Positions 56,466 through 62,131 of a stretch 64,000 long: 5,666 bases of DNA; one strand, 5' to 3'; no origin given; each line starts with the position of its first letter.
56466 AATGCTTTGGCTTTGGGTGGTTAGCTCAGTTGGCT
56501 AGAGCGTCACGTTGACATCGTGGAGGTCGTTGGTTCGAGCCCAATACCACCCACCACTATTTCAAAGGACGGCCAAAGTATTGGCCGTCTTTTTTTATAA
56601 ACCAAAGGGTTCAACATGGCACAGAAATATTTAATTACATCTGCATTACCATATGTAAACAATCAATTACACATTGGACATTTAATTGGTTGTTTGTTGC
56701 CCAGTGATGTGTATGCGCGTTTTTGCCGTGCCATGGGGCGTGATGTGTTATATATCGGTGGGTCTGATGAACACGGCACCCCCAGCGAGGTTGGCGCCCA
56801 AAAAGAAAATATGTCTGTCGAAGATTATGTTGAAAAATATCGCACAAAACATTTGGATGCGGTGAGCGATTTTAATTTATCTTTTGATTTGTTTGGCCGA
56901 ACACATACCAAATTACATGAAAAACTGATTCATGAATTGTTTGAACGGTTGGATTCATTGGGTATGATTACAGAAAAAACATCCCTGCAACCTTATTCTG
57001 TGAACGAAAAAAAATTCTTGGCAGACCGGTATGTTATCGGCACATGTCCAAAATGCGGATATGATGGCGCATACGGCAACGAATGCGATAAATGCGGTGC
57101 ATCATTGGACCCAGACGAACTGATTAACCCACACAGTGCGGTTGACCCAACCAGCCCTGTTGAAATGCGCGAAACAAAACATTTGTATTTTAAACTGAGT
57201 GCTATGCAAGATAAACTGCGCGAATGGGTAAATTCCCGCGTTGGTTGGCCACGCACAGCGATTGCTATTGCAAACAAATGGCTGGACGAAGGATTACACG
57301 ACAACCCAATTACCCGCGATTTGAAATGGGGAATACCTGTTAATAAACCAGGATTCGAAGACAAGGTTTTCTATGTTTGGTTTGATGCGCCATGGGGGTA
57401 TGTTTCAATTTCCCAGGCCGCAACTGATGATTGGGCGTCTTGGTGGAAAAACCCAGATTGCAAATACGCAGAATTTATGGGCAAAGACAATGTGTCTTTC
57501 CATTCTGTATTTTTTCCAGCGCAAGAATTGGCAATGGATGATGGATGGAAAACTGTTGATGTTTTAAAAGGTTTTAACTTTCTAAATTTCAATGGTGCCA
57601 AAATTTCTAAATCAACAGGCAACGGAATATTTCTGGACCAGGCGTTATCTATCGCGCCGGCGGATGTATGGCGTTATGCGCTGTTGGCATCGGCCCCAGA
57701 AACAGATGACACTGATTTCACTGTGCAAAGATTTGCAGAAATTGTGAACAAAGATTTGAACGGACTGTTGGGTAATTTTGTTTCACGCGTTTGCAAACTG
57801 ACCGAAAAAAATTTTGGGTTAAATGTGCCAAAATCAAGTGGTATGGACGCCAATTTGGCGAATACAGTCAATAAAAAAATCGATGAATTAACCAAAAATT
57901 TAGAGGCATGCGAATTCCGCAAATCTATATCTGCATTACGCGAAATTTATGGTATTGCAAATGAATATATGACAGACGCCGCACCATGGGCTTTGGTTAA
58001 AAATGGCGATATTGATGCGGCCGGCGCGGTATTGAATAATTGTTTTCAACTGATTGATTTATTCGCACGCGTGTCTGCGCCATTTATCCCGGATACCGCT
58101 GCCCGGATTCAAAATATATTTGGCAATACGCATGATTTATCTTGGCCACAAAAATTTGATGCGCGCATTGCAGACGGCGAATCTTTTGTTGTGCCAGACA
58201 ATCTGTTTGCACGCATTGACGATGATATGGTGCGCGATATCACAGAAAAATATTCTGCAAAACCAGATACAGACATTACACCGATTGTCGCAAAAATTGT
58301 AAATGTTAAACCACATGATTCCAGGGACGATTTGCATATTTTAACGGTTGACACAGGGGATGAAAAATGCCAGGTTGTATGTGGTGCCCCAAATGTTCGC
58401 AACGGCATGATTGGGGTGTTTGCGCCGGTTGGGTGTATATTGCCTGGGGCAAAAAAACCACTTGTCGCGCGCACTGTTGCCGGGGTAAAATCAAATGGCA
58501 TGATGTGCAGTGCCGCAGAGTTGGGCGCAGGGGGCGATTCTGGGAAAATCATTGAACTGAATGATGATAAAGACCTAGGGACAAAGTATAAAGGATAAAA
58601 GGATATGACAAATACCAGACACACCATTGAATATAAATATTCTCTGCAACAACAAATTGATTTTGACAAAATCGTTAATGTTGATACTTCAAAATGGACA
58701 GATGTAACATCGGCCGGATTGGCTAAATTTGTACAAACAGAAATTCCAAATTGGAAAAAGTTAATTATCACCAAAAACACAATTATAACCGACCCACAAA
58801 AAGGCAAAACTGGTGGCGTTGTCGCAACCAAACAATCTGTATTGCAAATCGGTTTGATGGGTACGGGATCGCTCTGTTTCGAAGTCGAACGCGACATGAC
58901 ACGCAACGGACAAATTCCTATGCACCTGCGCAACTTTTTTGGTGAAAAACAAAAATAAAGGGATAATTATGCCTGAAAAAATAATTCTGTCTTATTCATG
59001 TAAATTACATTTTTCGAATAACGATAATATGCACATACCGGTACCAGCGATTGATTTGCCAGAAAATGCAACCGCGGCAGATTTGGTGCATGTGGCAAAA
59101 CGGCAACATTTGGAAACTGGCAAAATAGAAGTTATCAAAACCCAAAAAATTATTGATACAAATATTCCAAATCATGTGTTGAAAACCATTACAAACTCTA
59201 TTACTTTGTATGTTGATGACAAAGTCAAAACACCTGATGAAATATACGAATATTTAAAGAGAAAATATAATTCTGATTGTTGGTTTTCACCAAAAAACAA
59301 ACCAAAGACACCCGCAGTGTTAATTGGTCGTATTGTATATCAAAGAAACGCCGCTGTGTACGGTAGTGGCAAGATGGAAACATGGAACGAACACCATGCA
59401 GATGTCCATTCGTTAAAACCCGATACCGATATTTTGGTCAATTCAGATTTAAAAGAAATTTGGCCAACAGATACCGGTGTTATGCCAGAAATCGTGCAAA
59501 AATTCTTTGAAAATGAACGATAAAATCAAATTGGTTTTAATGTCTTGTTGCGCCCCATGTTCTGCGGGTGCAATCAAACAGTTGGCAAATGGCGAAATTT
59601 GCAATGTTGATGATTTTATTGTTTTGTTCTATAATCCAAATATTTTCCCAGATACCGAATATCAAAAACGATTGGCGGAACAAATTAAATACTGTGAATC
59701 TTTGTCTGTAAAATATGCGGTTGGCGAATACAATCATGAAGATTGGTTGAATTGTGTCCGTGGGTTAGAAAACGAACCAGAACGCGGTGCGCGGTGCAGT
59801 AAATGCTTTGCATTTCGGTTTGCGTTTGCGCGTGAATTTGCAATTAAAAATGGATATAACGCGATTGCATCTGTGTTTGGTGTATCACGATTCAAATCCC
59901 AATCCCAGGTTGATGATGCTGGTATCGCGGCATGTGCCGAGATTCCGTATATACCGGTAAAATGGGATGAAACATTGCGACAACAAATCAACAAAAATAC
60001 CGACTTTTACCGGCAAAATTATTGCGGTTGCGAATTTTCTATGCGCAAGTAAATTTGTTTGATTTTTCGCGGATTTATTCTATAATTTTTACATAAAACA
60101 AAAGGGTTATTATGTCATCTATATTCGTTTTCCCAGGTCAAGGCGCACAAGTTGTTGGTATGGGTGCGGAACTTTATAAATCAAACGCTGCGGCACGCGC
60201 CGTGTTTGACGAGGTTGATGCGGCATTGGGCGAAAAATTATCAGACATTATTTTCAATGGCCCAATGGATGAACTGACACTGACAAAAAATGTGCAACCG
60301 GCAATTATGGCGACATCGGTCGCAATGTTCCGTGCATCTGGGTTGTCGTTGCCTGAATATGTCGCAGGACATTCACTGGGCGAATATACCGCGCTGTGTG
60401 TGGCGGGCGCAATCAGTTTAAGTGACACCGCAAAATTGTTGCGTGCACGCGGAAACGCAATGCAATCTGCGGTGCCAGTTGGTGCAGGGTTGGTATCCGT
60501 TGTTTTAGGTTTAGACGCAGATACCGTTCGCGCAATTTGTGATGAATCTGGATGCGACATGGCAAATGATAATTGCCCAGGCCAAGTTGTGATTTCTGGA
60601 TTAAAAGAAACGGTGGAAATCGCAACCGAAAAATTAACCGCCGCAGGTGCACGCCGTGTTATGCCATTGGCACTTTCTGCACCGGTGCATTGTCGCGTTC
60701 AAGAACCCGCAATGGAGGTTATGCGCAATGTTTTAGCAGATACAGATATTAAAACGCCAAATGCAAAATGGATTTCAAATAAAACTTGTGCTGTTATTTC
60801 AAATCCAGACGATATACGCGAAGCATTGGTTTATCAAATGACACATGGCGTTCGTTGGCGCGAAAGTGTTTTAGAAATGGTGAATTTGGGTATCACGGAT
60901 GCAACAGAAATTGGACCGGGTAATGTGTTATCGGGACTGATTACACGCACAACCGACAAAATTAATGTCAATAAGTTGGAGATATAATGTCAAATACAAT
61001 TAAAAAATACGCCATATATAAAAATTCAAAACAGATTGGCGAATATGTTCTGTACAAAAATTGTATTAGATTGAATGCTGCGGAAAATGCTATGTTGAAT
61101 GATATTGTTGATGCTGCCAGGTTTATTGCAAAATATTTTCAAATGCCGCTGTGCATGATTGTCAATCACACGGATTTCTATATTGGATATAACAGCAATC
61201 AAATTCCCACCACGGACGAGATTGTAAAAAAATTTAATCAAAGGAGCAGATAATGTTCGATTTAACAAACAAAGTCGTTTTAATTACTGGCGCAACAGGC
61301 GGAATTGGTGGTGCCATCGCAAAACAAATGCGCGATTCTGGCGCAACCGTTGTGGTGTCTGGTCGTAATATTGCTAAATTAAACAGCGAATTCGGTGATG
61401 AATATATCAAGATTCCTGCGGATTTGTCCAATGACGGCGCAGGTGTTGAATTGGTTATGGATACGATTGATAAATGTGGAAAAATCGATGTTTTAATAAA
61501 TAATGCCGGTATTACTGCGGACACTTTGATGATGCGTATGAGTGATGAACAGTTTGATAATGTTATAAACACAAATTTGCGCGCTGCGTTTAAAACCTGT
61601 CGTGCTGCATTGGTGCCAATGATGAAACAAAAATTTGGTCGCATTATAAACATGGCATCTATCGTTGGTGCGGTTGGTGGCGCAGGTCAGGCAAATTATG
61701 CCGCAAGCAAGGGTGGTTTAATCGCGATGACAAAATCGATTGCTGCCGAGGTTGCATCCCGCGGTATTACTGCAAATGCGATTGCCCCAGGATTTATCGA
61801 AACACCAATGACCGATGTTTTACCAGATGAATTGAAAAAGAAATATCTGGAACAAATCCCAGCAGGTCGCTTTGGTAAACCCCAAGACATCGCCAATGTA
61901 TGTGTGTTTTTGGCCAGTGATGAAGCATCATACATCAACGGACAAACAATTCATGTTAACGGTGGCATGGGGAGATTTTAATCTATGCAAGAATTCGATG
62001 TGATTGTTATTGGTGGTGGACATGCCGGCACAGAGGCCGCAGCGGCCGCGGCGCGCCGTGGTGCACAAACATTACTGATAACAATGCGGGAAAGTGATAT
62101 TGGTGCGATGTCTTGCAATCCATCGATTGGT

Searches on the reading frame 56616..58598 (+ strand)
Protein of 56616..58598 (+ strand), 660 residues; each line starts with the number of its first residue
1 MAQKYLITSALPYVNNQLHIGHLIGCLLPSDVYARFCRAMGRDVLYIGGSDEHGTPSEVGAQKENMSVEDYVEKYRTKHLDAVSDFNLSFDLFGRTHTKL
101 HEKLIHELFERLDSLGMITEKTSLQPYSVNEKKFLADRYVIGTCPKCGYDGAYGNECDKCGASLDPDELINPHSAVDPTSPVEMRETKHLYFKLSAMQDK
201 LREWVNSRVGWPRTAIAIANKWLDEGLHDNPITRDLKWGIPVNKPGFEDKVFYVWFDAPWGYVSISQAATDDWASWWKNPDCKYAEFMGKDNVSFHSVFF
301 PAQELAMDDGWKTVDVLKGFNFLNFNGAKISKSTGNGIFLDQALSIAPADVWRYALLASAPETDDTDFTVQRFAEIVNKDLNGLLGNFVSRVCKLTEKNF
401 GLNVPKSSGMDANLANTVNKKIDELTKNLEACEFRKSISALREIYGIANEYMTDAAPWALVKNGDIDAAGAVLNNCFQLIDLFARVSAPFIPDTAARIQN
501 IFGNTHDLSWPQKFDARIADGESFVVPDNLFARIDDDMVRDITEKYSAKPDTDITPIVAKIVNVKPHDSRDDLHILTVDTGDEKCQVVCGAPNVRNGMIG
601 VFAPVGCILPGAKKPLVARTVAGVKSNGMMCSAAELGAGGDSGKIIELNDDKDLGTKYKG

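Call 22: search_protein_families(library=pfam, proteins=[window:56616-58598:+], max_evalue=0.001)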
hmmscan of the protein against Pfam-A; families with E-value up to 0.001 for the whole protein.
window:56616-58598:+ (660 aa): 6 families
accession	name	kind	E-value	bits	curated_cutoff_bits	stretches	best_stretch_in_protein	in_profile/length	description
PF09334.17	tRNA-synt_1g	-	8.4e-138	459.8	20.1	1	5-392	1-390/391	tRNA synthetases class I (M)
PF19303.5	Anticodon_3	-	1.6e-32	112.9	23.5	1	410-549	10-150/152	Anticodon binding domain of methionyl tRNA ligase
PF01588.26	tRNA_bind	-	4.1e-17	62.5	27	1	558-657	3-96/96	Putative tRNA binding domain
PF00133.28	tRNA-synt_1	-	5.1e-14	52.3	22.7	1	3-242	23-243/414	tRNA synthetases class I (I, L, M and V)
PF08264.19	Anticodon_1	-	5.5e-06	26.8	25.1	1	414-515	4-109/148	Anticodon-binding domain of tRNA ligase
PF01921.24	tRNA-synt_1f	-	3.4e-05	23.4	27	1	272-376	225-328/360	tRNA synthetases class I (K)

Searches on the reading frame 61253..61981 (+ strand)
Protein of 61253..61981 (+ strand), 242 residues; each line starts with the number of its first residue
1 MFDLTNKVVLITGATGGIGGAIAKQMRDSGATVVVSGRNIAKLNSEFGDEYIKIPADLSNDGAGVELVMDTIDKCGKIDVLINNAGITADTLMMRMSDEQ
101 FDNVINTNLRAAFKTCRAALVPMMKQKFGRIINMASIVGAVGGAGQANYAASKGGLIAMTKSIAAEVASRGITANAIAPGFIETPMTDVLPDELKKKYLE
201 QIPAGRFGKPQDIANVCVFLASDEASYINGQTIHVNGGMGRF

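Call 22: search_protein_families(library=pfam, proteins=[window:61253-61981:+], max_evalue=0.001)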
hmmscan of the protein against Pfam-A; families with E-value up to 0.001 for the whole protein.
window:61253-61981:+ (242 aa): 4 families
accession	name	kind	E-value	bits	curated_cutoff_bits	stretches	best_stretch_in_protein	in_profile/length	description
PF13561.12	adh_short_C2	-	2.3e-64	217.7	27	1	13-239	1-235/236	Enoyl-(Acyl carrier protein) reductase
PF00106.31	adh_short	-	1.4e-52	178.5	26.6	1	7-191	1-191/195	short chain dehydrogenase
PF08659.16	KR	-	8.7e-16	58.8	22.6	1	9-180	3-176/180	KR domain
PF01370.27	Epimerase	-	6.2e-05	23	20.9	1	9-119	1-102/240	NAD dependent epimerase/dehydratase family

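Call 47: find_encoding_contigs(protein=window:61253-61981:+, flank=10000, max_places=2)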
Protein window:61253-61981:+ (242 aa): no gene with exactly this product is on record in the collection.
